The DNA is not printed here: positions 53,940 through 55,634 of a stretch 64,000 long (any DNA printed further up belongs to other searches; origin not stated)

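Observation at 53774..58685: NrfC/NrfD-type quinone module co-operonic with two monoheme cytochromes c and an outer-membrane beta-barrel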

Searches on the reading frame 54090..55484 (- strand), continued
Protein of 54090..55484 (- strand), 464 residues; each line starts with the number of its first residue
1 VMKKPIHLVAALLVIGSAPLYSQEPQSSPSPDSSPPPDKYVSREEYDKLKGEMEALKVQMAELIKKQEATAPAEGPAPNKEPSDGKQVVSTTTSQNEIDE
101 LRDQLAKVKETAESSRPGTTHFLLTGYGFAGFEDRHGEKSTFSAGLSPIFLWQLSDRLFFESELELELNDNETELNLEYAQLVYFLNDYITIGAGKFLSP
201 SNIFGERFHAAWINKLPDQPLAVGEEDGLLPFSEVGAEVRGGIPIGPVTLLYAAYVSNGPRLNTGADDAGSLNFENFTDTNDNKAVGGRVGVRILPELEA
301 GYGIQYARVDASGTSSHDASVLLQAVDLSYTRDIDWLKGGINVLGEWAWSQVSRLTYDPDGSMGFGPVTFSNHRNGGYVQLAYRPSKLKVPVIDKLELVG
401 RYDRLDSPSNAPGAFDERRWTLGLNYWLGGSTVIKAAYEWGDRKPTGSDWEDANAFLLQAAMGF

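Call 32: search_protein_families(library=pfam, proteins=[L074:6100-9315:+, L056:13456-15777:+, L023:13033-14082:+, L039:11827-13224:+, L039:13221-14594:+, L034:4646-5779:+, L070:3968-5245:+, L030:3176-3829:+, L001:13367-13918:-], max_evalue=0.001)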
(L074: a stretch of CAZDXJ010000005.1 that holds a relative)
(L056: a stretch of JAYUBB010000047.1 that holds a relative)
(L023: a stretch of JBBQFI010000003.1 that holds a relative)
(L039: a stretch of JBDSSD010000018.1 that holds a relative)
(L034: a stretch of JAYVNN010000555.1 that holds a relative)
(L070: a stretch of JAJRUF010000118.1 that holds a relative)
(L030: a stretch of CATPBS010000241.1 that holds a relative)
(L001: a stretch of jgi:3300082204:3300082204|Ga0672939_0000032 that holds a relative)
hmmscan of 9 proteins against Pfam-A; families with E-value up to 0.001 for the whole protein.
L074:6100-9315:+ (1071 aa): 1 family
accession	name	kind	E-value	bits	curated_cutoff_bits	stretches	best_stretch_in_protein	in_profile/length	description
PF00873.25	ACR_tran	-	4.6e-243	809.7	28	1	29-1056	6-1020/1021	AcrB/AcrD/AcrF family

L056:13456-15777:+ (773 aa): 5 families
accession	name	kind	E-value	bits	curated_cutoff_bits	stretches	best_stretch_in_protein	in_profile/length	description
PF00122.25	E1-E2_ATPase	-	6.2e-58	195.7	28.1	1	258-438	2-180/181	E1-E2 ATPase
PF00702.32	Hydrolase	-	4.8e-36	125.4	26.4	1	458-673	4-191/191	haloacid dehalogenase-like hydrolase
PF19335.5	HMBD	-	2e-26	92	23.6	2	73-99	2-28/28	Heavy metal binding domain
PF08282.18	Hydrolase_3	-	2.7e-09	37.6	20.9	1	647-705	197-255/255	haloacid dehalogenase-like hydrolase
PF12710.13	HAD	-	0.00064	20.6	27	1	591-669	75-188/189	haloacid dehalogenase-like hydrolase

L023:13033-14082:+ (349 aa): 1 family
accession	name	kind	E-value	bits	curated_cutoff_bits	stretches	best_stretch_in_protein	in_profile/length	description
PF01180.27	DHO_dh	-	9.8e-12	45.1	27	1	101-300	78-288/291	Dihydroorotate dehydrogenase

L039:11827-13224:+ (465 aa): 1 family
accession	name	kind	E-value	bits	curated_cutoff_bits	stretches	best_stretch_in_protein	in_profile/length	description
PF02321.23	OEP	-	2.7e-51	174.5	22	2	271-451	8-187/187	Outer membrane efflux protein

L039:13221-14594:+ (457 aa): 4 families
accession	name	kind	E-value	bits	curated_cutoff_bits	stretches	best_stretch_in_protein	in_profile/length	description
PF16576.10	HlyD_D23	-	5.4e-70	235.4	30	1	138-368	5-214/214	Barrel-sandwich domain of CusB or HlyD membrane-fusion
PF13437.12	HlyD_3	-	6e-18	66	22.2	1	265-358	2-96/106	HlyD family secretion protein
PF00529.27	CusB_dom_1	-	0.00027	21.6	26.5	1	382-434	17-89/89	Cation efflux system protein CusB domain 1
PF12700.13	HlyD_2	-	0.00031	20.1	25.1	1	278-411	247-372/416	HlyD family secretion protein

L034:4646-5779:+ (377 aa): 2 families
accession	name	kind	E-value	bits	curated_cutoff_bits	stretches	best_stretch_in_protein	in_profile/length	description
PF03824.22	NicO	-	4.2e-36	125.2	27.7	2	15-140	1-130/287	High-affinity nickel-transport protein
PF13386.12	DsbD_2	-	8.7e-08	32.7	24.9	1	266-342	110-186/199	Cytochrome C biogenesis protein transmembrane region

L070:3968-5245:+ (425 aa): 3 families
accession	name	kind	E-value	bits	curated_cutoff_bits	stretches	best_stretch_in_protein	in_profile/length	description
PF00175.26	NAD_binding_1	-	1.2e-14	55.3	22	1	295-405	1-108/109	Oxidoreductase NAD-binding domain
PF00111.32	Fer2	-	9.4e-10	38.7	21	1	61-133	6-77/77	2Fe-2S iron-sulfur cluster binding domain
PF00970.30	FAD_binding_6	-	4.2e-06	27.5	21.1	1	221-284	43-97/99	Oxidoreductase FAD-binding domain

L030:3176-3829:+ (217 aa): 2 families
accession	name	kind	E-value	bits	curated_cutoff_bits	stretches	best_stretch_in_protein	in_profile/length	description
PF03548.22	LolA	-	1.7e-14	54.3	23.6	1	38-204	3-165/165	Outer membrane lipoprotein carrier protein LolA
PF09865.15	DUF2092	-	5.1e-06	26.5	21.2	0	40-124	19-103/212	Predicted periplasmic protein (DUF2092)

L001:13367-13918:- (183 aa): 1 family
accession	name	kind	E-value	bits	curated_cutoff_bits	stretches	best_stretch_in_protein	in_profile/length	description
PF00027.35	cNMP_binding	-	4.7e-15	55.8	27.5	1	40-126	2-88/89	Cyclic nucleotide-binding domain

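Call 39: search_dna_similar(query=window:54090-55484:-, collection=plasmids, mode=protein, max_evalue=0.00001, max_rows=25)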
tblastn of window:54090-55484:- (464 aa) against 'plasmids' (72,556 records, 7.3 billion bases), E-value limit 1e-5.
Records with a match: 3; places in all: 3; records where one place covers at least 80% of the query: 0.
Best place of each record, by identity: <60% 3.
By first word of the organism name: Alteromonas 1; Glaciecola 1; Legionella 1.
By predicted mobility (MOB-suite, as given by PLSDB): non-mobilizable 3.
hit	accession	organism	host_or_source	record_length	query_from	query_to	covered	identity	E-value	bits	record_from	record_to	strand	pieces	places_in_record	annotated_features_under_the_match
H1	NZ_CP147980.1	Alteromonas macleodii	-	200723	119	464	75%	29.2%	4e-15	86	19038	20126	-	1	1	porin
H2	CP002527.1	Glaciecola sp. 4H-3-7+YE-5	-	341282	122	464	74%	29.4%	2e-15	87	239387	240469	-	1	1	phosphate-selective porin O and P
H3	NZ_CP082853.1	Legionella anisa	-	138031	181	464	61%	28.5%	4e-14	83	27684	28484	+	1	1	c-type cytochrome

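Call 40: get_annotated_region(hit=H1, flank=8000)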
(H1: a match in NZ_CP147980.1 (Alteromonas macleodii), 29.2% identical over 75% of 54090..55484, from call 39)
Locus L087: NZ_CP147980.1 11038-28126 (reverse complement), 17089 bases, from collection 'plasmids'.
description: Alteromonas macleodii strain KD01 plasmid pKD02, complete sequence
organism: Alteromonas macleodii (NCBI taxid 28108)
taxonomy: Bacteria; Pseudomonadota; Gammaproteobacteria; Alteromonadales; Alteromonadaceae; Alteromonas; Alteromonas macleodii
host: -; source: -; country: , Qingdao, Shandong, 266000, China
typing (MOB-suite, as given by PLSDB): non-mobilizable
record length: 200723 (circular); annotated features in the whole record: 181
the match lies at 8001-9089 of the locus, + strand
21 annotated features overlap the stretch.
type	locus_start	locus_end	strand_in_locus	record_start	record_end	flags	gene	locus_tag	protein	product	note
CDS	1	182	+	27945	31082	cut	-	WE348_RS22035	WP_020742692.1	efflux RND transporter permease subunit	-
CDS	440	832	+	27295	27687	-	-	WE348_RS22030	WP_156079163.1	copper resistance CopC family protein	-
CDS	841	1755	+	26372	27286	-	-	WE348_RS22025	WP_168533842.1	CopD family protein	-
CDS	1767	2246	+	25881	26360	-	-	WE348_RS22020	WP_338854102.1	nuclear transport factor 2 family protein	-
CDS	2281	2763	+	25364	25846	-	-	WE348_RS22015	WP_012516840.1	nuclear transport factor 2 family protein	-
CDS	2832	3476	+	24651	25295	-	-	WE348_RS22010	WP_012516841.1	heparan-alpha-glucosaminide N-acetyltransferase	GO:0007041 - lysosomal transport [Evidence IEA]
CDS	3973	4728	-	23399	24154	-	-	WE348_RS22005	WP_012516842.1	hypothetical protein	-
CDS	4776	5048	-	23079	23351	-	-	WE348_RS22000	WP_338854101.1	hypothetical protein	-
CDS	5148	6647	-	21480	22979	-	-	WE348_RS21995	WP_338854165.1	FAD-binding oxidoreductase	-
CDS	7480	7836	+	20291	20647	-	-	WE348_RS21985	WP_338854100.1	hypothetical protein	-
CDS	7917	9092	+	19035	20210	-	-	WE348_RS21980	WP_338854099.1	porin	-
CDS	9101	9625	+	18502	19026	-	-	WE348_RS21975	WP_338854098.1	cytochrome c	-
CDS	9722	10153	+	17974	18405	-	-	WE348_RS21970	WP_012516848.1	hypothetical protein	-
CDS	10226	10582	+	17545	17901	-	-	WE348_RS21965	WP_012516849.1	hypothetical protein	-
CDS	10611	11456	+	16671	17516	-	-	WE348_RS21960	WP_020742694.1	hypothetical protein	-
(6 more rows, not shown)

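Call 41: get_annotated_region(hit=H3, flank=8000)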
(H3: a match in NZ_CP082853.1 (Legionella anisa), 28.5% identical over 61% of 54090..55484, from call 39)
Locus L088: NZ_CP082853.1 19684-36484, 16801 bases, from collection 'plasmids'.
description: Legionella anisa strain FDAARGOS_1480 plasmid unnamed1, complete sequence
organism: Legionella anisa (NCBI taxid 28082)
taxonomy: Bacteria; Pseudomonadota; Gammaproteobacteria; Legionellales; Legionellaceae; Legionella; Legionella anisa
host: -; source: -; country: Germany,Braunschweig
typing (MOB-suite, as given by PLSDB): non-mobilizable; replicon rep_cluster_522
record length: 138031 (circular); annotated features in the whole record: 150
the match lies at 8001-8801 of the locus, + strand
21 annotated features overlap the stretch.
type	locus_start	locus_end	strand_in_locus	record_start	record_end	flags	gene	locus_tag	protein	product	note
CDS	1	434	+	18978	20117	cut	-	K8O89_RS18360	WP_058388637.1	acetate/propionate family kinase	GO:0006083 - acetate metabolic process [Evidence IEA]; GO:0006113 - fermentation [Evidence IEA]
CDS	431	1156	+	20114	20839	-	fabI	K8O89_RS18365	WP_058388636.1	enoyl-ACP reductase FabI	GO:0006633 - fatty acid biosynthetic process [Evidence IEA]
CDS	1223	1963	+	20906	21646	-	phbB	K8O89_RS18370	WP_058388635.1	acetoacetyl-CoA reductase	GO:0042619 - poly-hydroxybutyrate biosynthetic process [Evidence IEA]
CDS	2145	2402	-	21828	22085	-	-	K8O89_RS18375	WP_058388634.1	hypothetical protein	-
CDS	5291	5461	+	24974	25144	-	-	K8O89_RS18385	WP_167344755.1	hypothetical protein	-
CDS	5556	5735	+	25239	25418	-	-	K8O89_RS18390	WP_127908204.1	hypothetical protein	-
CDS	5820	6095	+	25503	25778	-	-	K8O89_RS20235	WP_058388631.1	DUF3141 domain-containing protein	-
CDS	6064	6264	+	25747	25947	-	-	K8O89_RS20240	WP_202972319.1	DUF3141 domain-containing protein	-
CDS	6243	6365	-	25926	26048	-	-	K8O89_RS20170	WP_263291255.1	hypothetical protein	-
CDS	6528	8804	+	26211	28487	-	-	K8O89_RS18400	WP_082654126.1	c-type cytochrome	-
CDS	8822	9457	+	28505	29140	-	-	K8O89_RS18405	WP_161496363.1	cytochrome c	-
CDS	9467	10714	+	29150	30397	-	-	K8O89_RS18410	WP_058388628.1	c-type cytochrome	-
CDS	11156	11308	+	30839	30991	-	-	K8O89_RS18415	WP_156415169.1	hypothetical protein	-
CDS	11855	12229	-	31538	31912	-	-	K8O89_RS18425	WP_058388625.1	DUF4156 domain-containing protein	-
CDS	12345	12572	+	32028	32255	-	-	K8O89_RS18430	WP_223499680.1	hypothetical protein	-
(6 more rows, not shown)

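Call 45: search_solved_structures(query=A1, max_evalue=10)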
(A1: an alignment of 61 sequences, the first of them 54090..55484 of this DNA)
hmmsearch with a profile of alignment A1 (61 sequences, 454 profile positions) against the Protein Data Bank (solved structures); distinct sequences matched with E-value up to 10: 29.
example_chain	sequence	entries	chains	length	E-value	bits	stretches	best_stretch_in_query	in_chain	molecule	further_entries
1wpa_A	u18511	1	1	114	0.039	15.9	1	36-105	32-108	Occludin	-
3g7c_A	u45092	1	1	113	0.045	15.7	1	36-104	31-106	Occludin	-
9had_C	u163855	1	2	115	0.12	14.3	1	25-63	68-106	DerF21_binder10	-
5eiu_A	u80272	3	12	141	0.43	12.5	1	31-101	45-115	TRIM protein-E3 ligase Chimera | Tripartite motif-containing protein 5,Serine--tRNA ligase,Tripartite motif-containing prot | Tripartite motif-containing protei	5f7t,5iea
8jp4_A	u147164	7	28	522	0.43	12.5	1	23-102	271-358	Protein ERGIC-53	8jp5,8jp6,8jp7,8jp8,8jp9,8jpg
7wbn_A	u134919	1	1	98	0.59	12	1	37-106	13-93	RevCC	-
1xaw_A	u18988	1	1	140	0.65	11.9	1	36-104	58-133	Occludin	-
9tic_d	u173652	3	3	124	0.66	11.9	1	24-61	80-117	ORF67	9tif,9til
2p4v_A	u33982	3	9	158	0.76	11.7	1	32-99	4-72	Transcription elongation factor greB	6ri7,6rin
9o19_X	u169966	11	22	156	0.82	11.5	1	39-106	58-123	ATP synthase subunit b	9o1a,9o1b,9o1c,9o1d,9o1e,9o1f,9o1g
6kjq_A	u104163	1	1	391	0.87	11.5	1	201-247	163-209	Putative beta-lactamase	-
6kjh_A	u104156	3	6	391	0.87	11.5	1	201-247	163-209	Putative beta-lactamase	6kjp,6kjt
6kjj_A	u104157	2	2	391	0.87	11.5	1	201-247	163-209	Putative beta-lactamase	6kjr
5i4z_A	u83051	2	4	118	0.97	11.3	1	17-106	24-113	Myc proto-oncogene protein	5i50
6pf2_A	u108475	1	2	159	1.2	11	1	34-101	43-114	Myosin, heavy polypeptide 7, cardiac muscle, beta variant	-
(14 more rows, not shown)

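Call 46: search_protein_families(library=ncbifam, proteins=[P0081, P0040, L088:6528-8804:+, L087:7917-9092:+, L087:9101-9625:+, L087:7480-7836:+], max_evalue=0.01)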
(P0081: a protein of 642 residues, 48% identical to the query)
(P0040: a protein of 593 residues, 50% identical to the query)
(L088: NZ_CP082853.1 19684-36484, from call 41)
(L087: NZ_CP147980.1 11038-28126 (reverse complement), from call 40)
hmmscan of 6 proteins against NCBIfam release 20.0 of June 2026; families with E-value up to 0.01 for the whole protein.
P0081 (642 aa): 8 families
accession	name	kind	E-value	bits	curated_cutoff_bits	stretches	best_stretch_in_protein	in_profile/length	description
NF033864.1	cytochrome579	equivalog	2.2e-10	40.6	280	1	45-141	36-140/179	cytochrome 579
NF011054.0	PRK14486.1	equivalog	6.5e-10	39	447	1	45-139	202-289/294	putative bifunctional cbb3-type cytochrome c oxidase subunit II/cytochrome c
TIGR00782.1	ccoP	equivalog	1.3e-05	24.7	179.95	1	51-141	196-282/285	cytochrome-c oxidase, cbb3-type subunit III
TIGR04494.1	c550_PedF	equivalog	1.9e-05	24.6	122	1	46-139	38-129/133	cytochrome c-550 PedF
NF050122.1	bc1_QcrC_actin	exception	2.9e-05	23.5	200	1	20-79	8-62/253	cytochrome bc1 complex diheme cytochrome c subunit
NF045930.1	Cytc6PetJCyano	equivalog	0.00017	21.5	135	1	52-137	22-102/110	cytochrome c6 PetJ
TIGR04211.1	SH3_and_anchor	equivalog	0.0024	17.5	65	1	214-293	72-150/198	TIGR04211 family SH3 domain-containing protein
NF038218.1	IcmG_DotF_IVB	equivalog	0.005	16.5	200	1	172-296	87-191/266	type IVB secretion system protein IcmG/DotF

P0040 (593 aa): 5 families
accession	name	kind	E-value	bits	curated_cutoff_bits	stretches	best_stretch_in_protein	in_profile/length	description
NF011054.0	PRK14486.1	equivalog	1.2e-10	41.4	447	1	46-139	203-289/294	putative bifunctional cbb3-type cytochrome c oxidase subunit II/cytochrome c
NF033864.1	cytochrome579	equivalog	9.2e-08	32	280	1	43-142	34-141/179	cytochrome 579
NF050122.1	bc1_QcrC_actin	exception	2e-06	27.3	200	1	47-82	30-67/253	cytochrome bc1 complex diheme cytochrome c subunit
TIGR00782.1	ccoP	equivalog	2.1e-05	24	179.95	1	51-141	196-282/285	cytochrome-c oxidase, cbb3-type subunit III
TIGR04494.1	c550_PedF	equivalog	2.5e-05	24.2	122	1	46-140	38-130/133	cytochrome c-550 PedF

L088:6528-8804:+ (758 aa): 19 families
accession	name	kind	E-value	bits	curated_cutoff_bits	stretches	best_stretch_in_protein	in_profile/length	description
NF045774.1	cytochro_C551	exception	4.1e-26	91.1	118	3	294-386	25-106/110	cytochrome c551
NF045773.1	cytochro_C550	exception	3.8e-25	88.1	125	3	36-109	33-102/118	cytochrome c550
NF011054.0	PRK14486.1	equivalog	3.9e-23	82.4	447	3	281-389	186-290/294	putative bifunctional cbb3-type cytochrome c oxidase subunit II/cytochrome c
TIGR00782.1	ccoP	equivalog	4e-23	82.1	179.95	3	280-390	69-193/285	cytochrome-c oxidase, cbb3-type subunit III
NF050122.1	bc1_QcrC_actin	exception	1.5e-14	53.9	200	2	159-396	36-218/253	cytochrome bc1 complex diheme cytochrome c subunit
NF045930.1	Cytc6PetJCyano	equivalog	3.2e-11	43.1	135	1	312-387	29-103/110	cytochrome c6 PetJ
TIGR02603.1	CxxCH_TIGR02603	domain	3.8e-10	39.9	68.15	0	53-84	4-34/134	putative heme-binding domain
TIGR03872.1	cytochrome_MoxG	equivalog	5.9e-07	29.7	147.8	0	290-337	24-71/133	cytochrome c(L), periplasmic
TIGR04485.1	thiosulf_SoxX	equivalog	8e-07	29.7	61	0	321-387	4-76/78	sulfur oxidation c-type cytochrome SoxX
TIGR04494.1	c550_PedF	equivalog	3.2e-06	27.1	122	0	297-338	37-80/133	cytochrome c-550 PedF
TIGR03874.1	4cys_cytochr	equivalog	3.9e-06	26.7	161.75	0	167-187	36-56/143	c-type cytochrome, methanol metabolism-related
NF052248.1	SorU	equivalog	4.8e-06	26.7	100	0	94-127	41-72/72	SorU family sulfite dehydrogenase c-type cytochrome subunit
NF045722.1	c3_cytochr_TmcA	equivalog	0.00046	20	114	0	286-332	72-116/125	acidic tetraheme cytochrome c3 TmcA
TIGR01904.2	GSu_C4xC__C2xCH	domain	0.00051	19.7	27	0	60-76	49-65/73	CxxxxCH/CxxCH domain c-type cytochrome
TIGR01033.1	TIGR01033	subfamily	0.001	18.9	208.75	0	193-290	117-204/238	YebC/PmpR family DNA-binding transcriptional regulator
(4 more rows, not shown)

L087:7917-9092:+ (391 aa): 0 families

L087:9101-9625:+ (174 aa): 10 families
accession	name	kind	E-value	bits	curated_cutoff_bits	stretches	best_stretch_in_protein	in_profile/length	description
TIGR04485.1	thiosulf_SoxX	equivalog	3.5e-09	37.2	61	1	109-171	5-75/78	sulfur oxidation c-type cytochrome SoxX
NF045774.1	cytochro_C551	exception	1.4e-07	31.4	118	1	103-172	44-107/110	cytochrome c551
NF045773.1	cytochro_C550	exception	3.6e-07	30.1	125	1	96-172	48-117/118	cytochrome c550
TIGR02603.1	CxxCH_TIGR02603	domain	2.4e-06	27.6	68.15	1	108-146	13-51/134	putative heme-binding domain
NF050122.1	bc1_QcrC_actin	exception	3.4e-06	26.6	200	0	62-123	98-161/253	cytochrome bc1 complex diheme cytochrome c subunit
TIGR04494.1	c550_PedF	equivalog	1.2e-05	25.3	122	0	108-157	61-111/133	cytochrome c-550 PedF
NF040971.1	cytc_ExtS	equivalog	1.7e-05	24.2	100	1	84-166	64-142/262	selenite/tellurite reduction operon c-type cytochrome lipoprotein ExtS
NF045930.1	Cytc6PetJCyano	equivalog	0.0033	17.4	135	0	6-41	10-44/110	cytochrome c6 PetJ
TIGR00782.1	ccoP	equivalog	0.0048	16.3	179.95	0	19-42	197-220/285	cytochrome-c oxidase, cbb3-type subunit III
NF011054.0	PRK14486.1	equivalog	0.0075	15.8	447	0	21-60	211-250/294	putative bifunctional cbb3-type cytochrome c oxidase subunit II/cytochrome c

L087:7480-7836:+ (118 aa): 0 families

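Call 69: search_protein_families(library=pfam, alignment_id=A1, max_evalue=0.01)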
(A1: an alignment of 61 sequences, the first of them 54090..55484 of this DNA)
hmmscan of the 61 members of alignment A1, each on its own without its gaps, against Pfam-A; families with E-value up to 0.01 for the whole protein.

A. member 1, window:54090-55484:- (464 aa): 3 families
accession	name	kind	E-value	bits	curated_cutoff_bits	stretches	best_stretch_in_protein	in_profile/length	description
PF13609.12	Porin_4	-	0.0034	17.7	27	0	273-443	173-307/310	Gram-negative porin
PF07396.17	Porin_O_P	-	0.0042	16.8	20.9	0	374-448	264-351/370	Phosphate-selective porin O and P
PF19084.5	DUF5775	-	0.0049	17.6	28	1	45-93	27-74/81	Family of unknown function (DUF5775)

B. families by the number of members that match (of 61 scanned): 23 families
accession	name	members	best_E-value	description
PF07396.17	Porin_O_P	47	4.3e-09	Phosphate-selective porin O and P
PF02183.23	HALZ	17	1.5e-06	Homeobox associated leucine zipper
PF06810.17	Phage_scaffold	9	0.00098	Phage capsid assembly scaffolding protein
PF20570.3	DUF6779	8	0.00071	Domain of unknown function (DUF6779)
PF10677.15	DUF2490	7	0.00016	Protein of unknown function (DUF2490)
PF14362.11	DUF4407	6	0.00033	Domain of unknown function (DUF4407)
PF08663.15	HalX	5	0.00026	HalX domain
PF20882.2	Sos7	5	0.0017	Kinetochore protein Sos7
PF13609.12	Porin_4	4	0.0002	Gram-negative porin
PF11336.14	DUF3138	3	0.0011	Protein of unknown function (DUF3138)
PF07798.16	CCDC90-like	3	0.0021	Coiled-coil domain-containing protein 90-like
PF06428.16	Sec2p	2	0.00039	GDP/GTP exchange factor Sec2p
PF14282.11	FlxA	2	0.00049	FlxA-like protein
PF25708.1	Phage_T7_Gp5_9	1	0.00053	Phage T7 gp5.9 RecBCD inhibitor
PF15272.11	BBP1_C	1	0.00071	Spindle pole body component BBP1, C-terminal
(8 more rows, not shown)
